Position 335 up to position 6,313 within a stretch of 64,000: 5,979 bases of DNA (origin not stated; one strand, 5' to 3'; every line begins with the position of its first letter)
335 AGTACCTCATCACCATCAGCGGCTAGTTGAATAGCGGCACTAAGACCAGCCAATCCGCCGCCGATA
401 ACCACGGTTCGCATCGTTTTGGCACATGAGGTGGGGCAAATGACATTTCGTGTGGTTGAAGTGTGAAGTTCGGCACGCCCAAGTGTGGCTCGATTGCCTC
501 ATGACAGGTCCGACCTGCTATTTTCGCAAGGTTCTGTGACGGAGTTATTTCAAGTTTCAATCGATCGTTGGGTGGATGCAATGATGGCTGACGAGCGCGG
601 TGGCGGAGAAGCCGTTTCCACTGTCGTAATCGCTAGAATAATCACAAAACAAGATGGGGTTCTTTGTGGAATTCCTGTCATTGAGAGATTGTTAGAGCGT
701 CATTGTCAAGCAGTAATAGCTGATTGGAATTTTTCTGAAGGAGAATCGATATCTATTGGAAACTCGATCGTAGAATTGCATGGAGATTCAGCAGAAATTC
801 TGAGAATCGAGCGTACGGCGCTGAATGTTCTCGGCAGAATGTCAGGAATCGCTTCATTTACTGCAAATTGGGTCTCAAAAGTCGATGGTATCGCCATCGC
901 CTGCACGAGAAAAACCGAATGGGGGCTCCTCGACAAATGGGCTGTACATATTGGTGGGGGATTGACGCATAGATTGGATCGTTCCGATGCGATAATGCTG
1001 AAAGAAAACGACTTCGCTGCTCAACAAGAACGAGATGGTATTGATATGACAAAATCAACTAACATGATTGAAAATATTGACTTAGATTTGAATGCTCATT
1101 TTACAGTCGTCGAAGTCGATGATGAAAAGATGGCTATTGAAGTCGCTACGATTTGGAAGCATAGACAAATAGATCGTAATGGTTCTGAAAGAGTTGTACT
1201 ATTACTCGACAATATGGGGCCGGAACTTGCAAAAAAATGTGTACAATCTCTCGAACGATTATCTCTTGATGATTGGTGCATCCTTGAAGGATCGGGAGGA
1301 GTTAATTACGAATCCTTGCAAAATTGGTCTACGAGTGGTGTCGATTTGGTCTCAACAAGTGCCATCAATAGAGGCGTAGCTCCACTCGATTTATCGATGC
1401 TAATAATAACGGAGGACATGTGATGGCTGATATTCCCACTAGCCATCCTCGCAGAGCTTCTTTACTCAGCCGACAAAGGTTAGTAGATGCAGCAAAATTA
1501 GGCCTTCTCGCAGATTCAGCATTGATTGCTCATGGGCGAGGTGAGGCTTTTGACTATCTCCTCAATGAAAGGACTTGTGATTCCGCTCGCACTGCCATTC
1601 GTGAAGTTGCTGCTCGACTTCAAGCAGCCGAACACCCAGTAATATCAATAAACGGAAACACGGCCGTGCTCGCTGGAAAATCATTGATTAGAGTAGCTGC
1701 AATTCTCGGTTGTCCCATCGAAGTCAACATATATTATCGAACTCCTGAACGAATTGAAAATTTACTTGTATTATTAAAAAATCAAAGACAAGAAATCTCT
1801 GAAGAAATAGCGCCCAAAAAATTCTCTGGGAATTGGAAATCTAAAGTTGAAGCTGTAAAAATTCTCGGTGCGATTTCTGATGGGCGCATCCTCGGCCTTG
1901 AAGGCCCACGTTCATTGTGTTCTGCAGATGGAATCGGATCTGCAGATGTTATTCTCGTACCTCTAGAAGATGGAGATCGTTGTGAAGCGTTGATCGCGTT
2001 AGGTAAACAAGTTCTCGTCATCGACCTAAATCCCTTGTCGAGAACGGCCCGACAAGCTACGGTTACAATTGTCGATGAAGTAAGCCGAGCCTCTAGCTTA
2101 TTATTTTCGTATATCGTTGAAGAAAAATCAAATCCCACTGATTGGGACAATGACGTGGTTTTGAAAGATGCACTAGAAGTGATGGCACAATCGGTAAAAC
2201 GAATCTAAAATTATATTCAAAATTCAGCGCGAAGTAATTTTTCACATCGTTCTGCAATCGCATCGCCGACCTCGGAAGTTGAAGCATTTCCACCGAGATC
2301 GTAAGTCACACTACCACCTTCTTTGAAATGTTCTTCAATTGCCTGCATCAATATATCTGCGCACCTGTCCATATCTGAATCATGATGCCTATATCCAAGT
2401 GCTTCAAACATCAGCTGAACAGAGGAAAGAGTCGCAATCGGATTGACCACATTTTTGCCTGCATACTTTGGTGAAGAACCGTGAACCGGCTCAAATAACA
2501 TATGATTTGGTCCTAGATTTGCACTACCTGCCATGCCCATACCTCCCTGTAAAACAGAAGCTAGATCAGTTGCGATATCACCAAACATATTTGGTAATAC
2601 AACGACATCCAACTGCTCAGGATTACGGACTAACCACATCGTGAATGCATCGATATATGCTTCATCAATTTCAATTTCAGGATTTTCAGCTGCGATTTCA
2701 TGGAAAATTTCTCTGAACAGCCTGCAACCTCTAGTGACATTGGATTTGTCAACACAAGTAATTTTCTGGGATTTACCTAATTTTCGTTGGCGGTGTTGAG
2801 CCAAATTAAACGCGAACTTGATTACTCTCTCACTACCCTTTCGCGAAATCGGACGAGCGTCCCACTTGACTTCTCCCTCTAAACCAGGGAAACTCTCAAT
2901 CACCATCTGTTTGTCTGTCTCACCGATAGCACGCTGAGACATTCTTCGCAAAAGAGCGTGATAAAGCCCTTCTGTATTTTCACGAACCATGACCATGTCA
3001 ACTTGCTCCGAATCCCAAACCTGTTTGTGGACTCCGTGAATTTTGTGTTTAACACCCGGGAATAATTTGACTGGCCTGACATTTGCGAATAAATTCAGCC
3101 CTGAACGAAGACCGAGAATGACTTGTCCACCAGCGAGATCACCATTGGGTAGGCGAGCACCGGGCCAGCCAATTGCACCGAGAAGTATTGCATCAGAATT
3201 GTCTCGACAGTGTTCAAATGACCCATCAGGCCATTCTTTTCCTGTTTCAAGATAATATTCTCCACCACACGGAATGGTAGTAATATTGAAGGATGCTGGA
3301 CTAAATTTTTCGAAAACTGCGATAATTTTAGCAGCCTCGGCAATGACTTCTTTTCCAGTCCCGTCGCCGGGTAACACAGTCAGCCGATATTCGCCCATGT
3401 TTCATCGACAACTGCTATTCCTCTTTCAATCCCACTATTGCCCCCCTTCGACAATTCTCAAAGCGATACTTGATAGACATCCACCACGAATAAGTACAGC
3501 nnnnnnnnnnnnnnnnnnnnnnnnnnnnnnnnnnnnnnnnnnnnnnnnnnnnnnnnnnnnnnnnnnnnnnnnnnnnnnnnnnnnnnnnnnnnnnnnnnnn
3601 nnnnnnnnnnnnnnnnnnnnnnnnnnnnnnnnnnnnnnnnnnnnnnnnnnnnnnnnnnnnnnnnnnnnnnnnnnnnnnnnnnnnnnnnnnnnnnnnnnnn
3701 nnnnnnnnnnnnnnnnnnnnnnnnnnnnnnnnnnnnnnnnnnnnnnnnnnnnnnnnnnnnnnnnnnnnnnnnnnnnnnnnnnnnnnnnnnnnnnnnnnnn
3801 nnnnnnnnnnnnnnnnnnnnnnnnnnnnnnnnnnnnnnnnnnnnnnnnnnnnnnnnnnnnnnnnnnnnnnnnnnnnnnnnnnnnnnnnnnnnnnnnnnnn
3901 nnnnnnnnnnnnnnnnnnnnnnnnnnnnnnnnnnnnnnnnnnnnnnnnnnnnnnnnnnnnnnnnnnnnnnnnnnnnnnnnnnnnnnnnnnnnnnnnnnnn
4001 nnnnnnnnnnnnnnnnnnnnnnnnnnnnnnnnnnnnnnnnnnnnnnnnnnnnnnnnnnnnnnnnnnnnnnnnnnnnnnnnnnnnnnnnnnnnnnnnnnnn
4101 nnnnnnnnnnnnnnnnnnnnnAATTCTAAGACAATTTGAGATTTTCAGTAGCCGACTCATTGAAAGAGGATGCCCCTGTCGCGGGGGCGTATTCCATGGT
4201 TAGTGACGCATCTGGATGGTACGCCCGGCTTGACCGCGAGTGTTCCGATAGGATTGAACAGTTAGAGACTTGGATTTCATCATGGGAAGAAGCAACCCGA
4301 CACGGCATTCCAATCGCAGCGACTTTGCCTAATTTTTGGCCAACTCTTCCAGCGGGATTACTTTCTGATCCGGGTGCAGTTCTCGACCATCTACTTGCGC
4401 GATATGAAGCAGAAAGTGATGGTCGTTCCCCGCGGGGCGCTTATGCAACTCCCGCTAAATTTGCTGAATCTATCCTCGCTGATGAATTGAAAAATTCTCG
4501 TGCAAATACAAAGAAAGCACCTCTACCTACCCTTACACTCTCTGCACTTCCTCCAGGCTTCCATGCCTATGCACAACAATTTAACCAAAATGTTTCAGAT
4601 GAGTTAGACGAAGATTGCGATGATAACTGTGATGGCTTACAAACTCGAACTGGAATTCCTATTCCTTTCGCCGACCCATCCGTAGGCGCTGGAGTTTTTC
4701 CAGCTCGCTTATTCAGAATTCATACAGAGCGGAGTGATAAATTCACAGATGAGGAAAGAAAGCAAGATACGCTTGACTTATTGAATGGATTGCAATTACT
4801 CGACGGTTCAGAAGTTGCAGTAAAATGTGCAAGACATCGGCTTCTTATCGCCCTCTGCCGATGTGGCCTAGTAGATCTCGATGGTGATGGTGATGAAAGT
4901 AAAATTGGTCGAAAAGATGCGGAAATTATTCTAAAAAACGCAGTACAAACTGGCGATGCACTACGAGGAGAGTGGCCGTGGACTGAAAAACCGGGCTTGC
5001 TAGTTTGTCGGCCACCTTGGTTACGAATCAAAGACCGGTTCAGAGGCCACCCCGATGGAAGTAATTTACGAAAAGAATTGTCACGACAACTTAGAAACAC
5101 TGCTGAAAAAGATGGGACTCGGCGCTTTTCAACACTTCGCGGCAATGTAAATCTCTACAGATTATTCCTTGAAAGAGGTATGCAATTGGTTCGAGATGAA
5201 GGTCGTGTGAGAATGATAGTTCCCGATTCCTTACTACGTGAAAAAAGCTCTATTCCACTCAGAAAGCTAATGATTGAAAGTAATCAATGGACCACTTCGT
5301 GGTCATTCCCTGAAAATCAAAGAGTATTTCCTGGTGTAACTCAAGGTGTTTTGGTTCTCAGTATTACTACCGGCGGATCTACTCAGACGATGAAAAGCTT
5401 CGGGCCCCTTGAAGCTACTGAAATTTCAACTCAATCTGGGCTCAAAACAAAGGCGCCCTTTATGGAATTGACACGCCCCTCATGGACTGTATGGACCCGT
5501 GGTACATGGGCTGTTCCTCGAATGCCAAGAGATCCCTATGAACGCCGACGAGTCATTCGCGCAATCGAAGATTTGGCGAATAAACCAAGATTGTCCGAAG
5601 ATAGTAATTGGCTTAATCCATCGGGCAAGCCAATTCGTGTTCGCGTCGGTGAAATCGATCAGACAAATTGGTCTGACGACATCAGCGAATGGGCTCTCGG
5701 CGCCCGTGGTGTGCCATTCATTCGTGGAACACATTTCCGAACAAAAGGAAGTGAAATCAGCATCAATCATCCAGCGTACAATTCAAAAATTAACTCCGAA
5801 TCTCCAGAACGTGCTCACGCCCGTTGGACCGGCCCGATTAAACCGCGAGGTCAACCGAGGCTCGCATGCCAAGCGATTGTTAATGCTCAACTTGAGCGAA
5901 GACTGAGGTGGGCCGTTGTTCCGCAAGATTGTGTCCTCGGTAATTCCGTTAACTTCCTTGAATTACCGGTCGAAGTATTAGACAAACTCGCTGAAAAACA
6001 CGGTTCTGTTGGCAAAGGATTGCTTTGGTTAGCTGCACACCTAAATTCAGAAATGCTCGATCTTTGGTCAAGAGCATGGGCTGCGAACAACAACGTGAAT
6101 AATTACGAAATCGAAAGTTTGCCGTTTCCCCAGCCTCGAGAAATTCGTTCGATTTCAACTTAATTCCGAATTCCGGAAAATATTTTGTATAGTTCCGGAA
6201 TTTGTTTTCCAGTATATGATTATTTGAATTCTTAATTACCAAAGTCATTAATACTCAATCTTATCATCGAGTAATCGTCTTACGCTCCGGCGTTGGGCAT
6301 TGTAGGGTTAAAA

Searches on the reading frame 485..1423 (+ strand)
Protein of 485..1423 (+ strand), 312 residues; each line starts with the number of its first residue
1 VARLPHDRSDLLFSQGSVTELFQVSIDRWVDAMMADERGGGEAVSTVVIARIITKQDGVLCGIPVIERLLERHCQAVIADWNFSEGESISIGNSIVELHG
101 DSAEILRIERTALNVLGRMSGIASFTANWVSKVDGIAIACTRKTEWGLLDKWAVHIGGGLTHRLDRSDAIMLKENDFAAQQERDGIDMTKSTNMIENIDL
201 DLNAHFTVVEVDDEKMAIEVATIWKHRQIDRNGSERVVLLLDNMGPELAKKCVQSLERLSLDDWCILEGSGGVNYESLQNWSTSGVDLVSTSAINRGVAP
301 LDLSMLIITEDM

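Call 17: search_protein_families(library=pfam, proteins=[window:485-1423:+], max_evalue=0.0001)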
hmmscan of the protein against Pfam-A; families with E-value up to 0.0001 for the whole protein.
window:485-1423:+ (312 aa): 2 families
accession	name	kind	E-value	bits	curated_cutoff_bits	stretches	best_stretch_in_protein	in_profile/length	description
PF01729.25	QRPTase_C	-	9e-26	91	23.1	1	122-305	1-168/169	Quinolinate phosphoribosyl transferase, C-terminal domain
PF02749.22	QRPTase_N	-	3.7e-16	59.5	27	1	46-120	12-82/82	Quinolinate phosphoribosyl transferase, N-terminal domain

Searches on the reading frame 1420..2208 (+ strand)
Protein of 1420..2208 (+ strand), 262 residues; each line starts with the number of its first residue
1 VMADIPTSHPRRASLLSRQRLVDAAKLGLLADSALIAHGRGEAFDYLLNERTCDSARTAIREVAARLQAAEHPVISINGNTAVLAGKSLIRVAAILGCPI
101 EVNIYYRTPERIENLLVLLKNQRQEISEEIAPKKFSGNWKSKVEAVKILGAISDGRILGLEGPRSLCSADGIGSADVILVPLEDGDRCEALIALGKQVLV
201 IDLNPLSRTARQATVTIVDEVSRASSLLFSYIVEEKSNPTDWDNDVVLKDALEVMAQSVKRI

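Call 17: search_protein_families(library=pfam, proteins=[window:1420-2208:+], max_evalue=0.0001)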
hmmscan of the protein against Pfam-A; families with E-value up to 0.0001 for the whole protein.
window:1420-2208:+ (262 aa): 1 family
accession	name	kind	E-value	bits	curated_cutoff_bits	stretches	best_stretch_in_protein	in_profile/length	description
PF02006.22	PPS_PS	-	2.4e-52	177.5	26.4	1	68-255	2-169/176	Phosphopantothenate/pantothenate synthetase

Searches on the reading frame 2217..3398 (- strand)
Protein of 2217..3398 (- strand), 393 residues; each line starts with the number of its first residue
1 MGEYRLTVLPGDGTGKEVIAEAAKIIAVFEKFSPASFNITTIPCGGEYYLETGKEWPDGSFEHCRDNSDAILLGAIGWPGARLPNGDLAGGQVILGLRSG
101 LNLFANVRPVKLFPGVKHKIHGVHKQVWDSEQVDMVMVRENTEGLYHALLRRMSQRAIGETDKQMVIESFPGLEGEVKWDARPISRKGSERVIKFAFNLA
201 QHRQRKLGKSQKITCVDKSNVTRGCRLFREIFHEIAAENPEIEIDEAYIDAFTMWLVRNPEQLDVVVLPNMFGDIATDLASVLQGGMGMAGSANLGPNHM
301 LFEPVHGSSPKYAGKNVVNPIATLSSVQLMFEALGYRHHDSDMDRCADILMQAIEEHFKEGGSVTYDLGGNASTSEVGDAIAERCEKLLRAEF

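Call 17: search_protein_families(library=pfam, proteins=[window:2217-3398:-], max_evalue=0.0001)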
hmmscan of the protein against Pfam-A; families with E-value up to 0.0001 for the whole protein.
window:2217-3398:- (393 aa): 1 family
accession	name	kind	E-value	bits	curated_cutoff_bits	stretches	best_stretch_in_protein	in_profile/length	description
PF00180.25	Iso_dh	-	6.4e-88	295.8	27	1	6-381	2-348/348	Isocitrate/isopropylmalate dehydrogenase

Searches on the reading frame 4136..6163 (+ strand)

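Call 17: search_protein_families(library=pfam, proteins=[window:4136-6163:+], max_evalue=0.0001)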
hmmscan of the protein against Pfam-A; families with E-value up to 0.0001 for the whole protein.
window:4136-6163:+ (675 aa): 1 family
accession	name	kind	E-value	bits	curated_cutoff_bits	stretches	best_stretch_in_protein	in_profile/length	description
PF07669.17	Eco57I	-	6.1e-09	36.6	25.3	1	328-398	100-171/171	Eco57I restriction-modification methylase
